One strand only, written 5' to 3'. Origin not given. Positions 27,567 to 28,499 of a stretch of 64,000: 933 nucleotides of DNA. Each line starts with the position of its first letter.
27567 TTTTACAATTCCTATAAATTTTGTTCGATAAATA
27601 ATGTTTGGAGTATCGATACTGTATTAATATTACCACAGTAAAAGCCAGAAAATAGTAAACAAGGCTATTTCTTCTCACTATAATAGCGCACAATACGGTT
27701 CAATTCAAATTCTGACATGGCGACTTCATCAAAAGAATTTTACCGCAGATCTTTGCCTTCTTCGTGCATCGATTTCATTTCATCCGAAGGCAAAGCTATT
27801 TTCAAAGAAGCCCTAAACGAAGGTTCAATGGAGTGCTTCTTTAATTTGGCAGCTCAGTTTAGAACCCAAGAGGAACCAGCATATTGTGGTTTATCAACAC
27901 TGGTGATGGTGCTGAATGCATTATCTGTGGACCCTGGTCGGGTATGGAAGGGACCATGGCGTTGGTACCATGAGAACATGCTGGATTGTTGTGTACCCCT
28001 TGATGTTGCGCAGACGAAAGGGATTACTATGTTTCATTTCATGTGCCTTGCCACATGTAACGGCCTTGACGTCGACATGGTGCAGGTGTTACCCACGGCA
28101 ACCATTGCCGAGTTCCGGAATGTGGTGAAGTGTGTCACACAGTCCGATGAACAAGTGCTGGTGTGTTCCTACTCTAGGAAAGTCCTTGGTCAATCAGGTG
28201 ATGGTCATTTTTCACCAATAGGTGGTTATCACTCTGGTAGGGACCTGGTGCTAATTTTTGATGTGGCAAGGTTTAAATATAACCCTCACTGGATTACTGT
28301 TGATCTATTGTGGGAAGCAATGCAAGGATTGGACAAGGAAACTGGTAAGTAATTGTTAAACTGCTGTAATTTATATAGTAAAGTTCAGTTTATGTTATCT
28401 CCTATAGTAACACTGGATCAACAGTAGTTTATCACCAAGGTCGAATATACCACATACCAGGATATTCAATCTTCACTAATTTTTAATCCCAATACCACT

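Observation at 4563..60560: Dispersed family of repeats of about 115 bp that always occur as short local tandem arrays in introns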

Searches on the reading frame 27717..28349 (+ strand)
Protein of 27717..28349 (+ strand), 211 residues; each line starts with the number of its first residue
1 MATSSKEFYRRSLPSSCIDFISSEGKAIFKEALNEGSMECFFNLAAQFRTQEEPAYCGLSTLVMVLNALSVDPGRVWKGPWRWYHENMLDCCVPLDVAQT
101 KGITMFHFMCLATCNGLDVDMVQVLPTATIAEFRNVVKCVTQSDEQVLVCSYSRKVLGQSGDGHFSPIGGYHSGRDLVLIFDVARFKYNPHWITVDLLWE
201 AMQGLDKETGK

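Call 7: find_homologous_proteins(query=window:27717-28349:+, max_evalue=1e-20)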
Query window:27717-28349:+ (211 aa): 352 proteins with E <= 1e-20 among 457 candidates; the best 120 are listed.
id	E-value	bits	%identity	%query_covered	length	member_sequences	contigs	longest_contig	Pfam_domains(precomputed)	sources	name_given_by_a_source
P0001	1.0e-134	465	94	100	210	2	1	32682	PF05023.21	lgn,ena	-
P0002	1.7e-118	412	82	100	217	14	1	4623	PF05023.21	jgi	jgi:glutathione gamma-glutamylcysteinyltransferase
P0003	3.8e-117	407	81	100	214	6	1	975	PF05023.21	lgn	-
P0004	1.5e-115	402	80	100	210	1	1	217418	PF05023.21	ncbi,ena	-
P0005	3.3e-115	401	79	100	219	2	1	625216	PF05023.21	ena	-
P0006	2.5e-113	395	78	100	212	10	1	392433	PF05023.21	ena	-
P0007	2.8e-110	385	76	100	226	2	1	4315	PF05023.21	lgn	-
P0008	9.7e-109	380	77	97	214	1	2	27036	PF05023.21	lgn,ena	-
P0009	2.6e-106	372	74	96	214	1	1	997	PF05023.21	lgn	-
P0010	2.8e-106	372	74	98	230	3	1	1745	PF05023.21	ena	-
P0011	6.7e-103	361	72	98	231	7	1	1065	PF05023.21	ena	-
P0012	1.8e-101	356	79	87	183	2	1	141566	PF05023.21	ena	-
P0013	3.1e-98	346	69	98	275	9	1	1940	PF05023.21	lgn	-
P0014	1.1e-89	318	66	98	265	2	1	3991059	PF05023.21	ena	-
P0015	3.3e-89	316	63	97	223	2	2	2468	PF05023.21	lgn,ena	-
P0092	2.3e-70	255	84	61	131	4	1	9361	PF05023.21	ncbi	ncbi:Glutathione gamma-glutamylcysteinyltransferase, partial [Paramuricea clavata]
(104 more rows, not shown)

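Call 8: find_encoding_contigs(protein=P0001, flank=10000, max_places=4)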
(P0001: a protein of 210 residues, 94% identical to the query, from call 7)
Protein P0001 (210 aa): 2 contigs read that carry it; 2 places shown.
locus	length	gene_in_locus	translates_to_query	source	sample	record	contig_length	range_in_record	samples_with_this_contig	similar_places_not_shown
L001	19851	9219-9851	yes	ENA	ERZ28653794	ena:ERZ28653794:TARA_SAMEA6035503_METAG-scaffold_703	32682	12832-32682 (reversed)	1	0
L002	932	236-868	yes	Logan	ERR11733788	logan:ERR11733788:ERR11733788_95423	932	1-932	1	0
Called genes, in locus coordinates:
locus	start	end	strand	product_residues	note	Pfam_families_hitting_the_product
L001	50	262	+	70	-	-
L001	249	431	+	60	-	-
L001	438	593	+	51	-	-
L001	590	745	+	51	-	-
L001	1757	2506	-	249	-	-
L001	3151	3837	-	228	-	PF05023:Phytochelatin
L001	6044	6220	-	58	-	-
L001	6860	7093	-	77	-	-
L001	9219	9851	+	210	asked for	PF05023:Phytochelatin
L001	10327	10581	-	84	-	-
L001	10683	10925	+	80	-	-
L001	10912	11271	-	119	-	-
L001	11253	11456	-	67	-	-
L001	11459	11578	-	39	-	-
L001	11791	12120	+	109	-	-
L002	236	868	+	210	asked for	PF05023:Phytochelatin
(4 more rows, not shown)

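Call 9: find_encoding_contigs(protein=P0004, flank=10000, max_places=4)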
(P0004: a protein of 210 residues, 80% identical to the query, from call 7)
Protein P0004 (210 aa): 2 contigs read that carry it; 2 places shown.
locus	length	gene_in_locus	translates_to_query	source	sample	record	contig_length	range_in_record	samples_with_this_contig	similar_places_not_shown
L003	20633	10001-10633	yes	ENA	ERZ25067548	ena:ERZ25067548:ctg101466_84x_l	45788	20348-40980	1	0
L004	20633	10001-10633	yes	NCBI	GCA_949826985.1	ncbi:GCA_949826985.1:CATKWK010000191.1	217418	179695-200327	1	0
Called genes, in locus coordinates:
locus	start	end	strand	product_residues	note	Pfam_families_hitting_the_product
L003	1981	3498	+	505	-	PF13923:zf-C3HC4_2, PF02176:zf-TRAF, PF24681:Kelch_KLHDC2_KLHL20_DRC7, PF13415:Beta-prop_FBX42, PF13415:Beta-prop_FBX42, PF24981:Beta-prop_ATRN-LZTR1, PF01344:Kelch_1, PF13415:Beta-prop_FBX42, +12 more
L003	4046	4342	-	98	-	-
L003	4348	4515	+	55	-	-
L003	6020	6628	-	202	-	PF05023:Phytochelatin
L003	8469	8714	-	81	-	-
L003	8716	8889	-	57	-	-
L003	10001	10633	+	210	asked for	PF05023:Phytochelatin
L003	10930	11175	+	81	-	-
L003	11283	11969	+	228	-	-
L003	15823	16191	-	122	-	-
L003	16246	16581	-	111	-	-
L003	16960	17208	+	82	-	-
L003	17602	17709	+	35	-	-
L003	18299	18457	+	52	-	-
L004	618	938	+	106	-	-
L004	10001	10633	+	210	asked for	PF05023:Phytochelatin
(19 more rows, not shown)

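Call 20: find_encoding_contigs(protein=window:27717-28349:+, flank=10000, max_places=6)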
Protein window:27717-28349:+ (211 aa): no gene with exactly this product is on record in the collection.

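Call 22: list_cluster_members(proteins=[P0001, P0002, P0003, P0004, P0005, P0006, P0008, P0012, P0014, P0092])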
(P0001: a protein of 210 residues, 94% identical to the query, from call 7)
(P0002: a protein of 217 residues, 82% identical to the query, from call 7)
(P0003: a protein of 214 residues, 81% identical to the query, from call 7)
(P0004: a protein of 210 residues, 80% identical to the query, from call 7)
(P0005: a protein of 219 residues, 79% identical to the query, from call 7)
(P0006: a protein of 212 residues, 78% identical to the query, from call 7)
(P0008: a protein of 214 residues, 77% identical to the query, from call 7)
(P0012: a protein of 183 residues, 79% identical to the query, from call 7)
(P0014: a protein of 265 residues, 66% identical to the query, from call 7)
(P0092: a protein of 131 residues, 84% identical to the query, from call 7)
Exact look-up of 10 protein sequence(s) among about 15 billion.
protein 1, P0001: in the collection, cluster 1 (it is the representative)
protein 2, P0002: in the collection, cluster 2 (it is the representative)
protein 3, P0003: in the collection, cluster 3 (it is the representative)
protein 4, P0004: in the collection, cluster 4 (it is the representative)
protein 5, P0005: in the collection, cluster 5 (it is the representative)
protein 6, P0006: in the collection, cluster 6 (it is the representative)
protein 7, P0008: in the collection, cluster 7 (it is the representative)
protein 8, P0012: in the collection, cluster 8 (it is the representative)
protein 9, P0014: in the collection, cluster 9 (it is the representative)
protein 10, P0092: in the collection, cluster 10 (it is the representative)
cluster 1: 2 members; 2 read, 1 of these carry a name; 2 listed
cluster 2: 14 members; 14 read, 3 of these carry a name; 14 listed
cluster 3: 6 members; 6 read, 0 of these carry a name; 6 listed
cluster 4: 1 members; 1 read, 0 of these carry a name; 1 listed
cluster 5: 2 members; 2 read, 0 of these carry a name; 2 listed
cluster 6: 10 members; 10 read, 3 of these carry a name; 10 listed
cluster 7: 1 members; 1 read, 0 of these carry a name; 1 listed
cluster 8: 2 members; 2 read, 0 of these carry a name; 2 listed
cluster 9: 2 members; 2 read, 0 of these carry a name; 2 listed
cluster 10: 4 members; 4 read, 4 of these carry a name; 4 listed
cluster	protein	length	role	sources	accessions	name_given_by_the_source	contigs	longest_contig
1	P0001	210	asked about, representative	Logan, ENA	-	-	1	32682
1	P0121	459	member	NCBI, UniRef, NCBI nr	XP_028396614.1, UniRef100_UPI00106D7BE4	glutathione gamma-glutamylcysteinyltransferase 2-like [Dendronephthya gigantea] | glutathione gamma-glutamylcysteinyltransferase 2-like n=1 Tax=Dendronephthya gigantea ...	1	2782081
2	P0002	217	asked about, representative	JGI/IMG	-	glutathione gamma-glutamylcysteinyltransferase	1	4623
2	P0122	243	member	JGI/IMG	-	glutathione gamma-glutamylcysteinyltransferase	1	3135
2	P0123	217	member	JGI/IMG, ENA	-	glutathione gamma-glutamylcysteinyltransferase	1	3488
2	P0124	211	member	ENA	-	-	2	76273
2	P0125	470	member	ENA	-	-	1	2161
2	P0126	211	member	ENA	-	-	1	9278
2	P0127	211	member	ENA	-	-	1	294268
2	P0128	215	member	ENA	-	-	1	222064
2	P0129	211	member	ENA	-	-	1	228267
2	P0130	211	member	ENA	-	-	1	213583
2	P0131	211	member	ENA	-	-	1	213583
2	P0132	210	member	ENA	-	-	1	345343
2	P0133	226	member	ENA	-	-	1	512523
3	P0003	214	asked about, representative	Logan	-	-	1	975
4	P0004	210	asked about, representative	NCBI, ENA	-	-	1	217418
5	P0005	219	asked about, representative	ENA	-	-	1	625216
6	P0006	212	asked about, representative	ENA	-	-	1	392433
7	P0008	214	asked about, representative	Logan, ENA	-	-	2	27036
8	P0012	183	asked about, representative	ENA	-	-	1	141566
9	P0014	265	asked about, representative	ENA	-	-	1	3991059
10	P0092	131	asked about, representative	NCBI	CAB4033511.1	Glutathione gamma-glutamylcysteinyltransferase, partial [Paramuricea clavata]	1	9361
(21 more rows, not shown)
